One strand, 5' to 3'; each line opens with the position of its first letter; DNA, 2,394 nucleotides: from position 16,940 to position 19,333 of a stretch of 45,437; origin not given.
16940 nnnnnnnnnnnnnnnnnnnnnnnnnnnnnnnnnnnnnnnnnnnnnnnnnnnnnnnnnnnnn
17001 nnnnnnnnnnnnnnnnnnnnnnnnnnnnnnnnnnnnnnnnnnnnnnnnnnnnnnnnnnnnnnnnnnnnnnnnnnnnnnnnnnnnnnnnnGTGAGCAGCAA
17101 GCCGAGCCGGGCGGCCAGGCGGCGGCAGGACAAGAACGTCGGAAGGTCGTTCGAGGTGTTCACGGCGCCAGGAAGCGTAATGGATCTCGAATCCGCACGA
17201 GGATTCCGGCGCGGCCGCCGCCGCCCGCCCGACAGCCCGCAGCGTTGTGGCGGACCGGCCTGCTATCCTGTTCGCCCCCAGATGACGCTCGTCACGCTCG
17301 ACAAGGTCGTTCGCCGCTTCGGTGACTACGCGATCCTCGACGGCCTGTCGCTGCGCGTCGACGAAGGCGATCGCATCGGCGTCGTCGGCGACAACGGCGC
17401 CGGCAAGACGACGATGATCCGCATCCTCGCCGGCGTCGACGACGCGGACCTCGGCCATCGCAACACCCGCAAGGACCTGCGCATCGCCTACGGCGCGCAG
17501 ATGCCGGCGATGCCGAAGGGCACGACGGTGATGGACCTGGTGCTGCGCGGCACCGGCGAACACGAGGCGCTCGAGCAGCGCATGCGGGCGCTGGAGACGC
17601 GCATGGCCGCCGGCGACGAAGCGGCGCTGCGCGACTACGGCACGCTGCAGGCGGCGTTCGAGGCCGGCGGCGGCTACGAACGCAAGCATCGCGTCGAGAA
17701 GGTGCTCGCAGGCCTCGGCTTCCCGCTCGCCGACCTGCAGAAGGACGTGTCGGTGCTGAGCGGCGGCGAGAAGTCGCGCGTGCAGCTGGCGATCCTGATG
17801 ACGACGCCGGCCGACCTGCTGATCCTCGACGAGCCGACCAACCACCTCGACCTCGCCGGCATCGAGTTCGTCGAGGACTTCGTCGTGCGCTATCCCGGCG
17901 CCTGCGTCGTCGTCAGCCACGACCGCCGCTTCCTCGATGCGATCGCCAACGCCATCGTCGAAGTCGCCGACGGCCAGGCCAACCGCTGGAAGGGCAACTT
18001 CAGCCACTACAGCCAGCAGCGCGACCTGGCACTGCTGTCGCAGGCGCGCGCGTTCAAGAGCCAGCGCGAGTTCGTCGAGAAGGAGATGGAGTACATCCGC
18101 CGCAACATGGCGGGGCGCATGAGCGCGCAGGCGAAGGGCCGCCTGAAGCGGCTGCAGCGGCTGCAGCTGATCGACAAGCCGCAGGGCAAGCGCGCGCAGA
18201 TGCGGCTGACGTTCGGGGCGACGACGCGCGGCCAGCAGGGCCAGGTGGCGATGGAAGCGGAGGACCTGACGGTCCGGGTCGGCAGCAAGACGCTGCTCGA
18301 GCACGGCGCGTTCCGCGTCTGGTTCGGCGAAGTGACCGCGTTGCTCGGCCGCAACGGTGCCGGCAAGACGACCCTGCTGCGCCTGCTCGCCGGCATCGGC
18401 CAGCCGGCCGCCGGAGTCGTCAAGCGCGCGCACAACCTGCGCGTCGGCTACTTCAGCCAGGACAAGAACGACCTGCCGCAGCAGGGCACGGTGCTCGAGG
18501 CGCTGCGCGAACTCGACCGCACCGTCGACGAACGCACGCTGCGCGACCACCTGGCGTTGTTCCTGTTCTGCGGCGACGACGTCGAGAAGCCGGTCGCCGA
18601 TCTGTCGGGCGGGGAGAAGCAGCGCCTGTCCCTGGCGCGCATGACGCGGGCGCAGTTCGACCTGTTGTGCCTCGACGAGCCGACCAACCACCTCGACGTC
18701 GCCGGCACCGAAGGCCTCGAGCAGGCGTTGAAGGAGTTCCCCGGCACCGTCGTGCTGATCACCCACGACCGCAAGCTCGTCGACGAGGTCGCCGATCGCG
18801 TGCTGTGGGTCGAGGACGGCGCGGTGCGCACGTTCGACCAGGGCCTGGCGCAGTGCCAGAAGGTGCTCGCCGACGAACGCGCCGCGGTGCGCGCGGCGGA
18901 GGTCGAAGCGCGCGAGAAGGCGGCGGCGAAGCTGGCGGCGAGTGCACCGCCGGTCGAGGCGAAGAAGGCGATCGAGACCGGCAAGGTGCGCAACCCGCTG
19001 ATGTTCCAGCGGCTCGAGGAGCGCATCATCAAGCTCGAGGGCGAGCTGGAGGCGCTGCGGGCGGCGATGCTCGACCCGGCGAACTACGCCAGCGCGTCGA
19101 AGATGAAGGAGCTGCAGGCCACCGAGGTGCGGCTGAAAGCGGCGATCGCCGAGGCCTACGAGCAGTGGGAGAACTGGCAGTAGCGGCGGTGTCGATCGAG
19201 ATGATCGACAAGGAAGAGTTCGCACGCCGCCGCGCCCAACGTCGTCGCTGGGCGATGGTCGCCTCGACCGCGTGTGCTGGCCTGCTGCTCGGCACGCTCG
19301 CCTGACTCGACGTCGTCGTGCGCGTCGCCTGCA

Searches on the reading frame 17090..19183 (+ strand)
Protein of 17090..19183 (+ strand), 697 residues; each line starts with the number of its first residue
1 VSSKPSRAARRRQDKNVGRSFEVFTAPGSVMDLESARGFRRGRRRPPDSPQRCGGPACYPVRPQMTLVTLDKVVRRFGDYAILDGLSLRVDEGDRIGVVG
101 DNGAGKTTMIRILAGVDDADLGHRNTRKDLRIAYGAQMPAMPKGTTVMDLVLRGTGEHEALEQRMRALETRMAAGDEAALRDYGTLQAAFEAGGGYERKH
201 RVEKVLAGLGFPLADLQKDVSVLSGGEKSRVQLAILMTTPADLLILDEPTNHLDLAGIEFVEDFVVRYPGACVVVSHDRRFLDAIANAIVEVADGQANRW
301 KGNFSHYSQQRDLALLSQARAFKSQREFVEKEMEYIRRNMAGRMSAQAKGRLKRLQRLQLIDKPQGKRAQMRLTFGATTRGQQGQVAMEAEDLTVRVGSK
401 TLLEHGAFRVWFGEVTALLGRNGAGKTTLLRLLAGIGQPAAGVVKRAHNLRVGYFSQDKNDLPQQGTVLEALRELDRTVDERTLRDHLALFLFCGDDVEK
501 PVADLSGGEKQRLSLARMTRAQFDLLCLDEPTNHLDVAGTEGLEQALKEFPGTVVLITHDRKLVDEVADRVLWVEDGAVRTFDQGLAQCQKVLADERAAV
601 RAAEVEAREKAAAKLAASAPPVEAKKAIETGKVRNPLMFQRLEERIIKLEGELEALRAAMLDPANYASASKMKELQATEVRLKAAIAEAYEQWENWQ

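Call 68: search_protein_families(library=pfam, proteins=[window:17090-19183:+], max_evalue=0.001)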
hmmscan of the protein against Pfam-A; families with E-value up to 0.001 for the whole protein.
window:17090-19183:+ (697 aa): 11 families
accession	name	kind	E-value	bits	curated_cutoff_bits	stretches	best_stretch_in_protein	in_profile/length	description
PF00005.33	ABC_tran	-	6e-46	156.9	25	2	407-533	5-137/137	ABC transporter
PF12848.13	ABC_tran_Xtn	-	3.3e-16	59.6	25.9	1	290-372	1-84/85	ABC transporter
PF13304.12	AAA_21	-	2e-15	58.1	27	1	415-446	1-26/304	AAA domain, putative AbiEii toxin, Type IV TA system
PF16326.10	ABC_tran_CTD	-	1.2e-10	41.8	32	1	639-694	10-65/69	ABC transporter C-terminal domain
PF02463.25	SMC_N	-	3.4e-10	40.2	40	0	220-292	134-211/220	RecF/RecN/SMC N terminal domain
PF13555.12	AAA_29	-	1.7e-05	24.9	27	0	414-430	23-39/61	P-loop containing region of AAA domain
PF13401.12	AAA_22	-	5.3e-05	24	27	0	415-485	7-64/130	AAA domain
PF13476.12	AAA_23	-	6.1e-05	24.2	27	0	415-433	21-39/201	AAA domain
PF13175.12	AAA_15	-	0.00034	20.8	32.1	0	409-434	18-44/374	AAA ATPase domain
PF02367.23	TsaE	-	0.00072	19.9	26.6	0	89-114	17-42/128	Threonylcarbamoyl adenosine biosynthesis protein TsaE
PF13166.12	AAA_13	-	0.00079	18.7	36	0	414-436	17-39/713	AAA domain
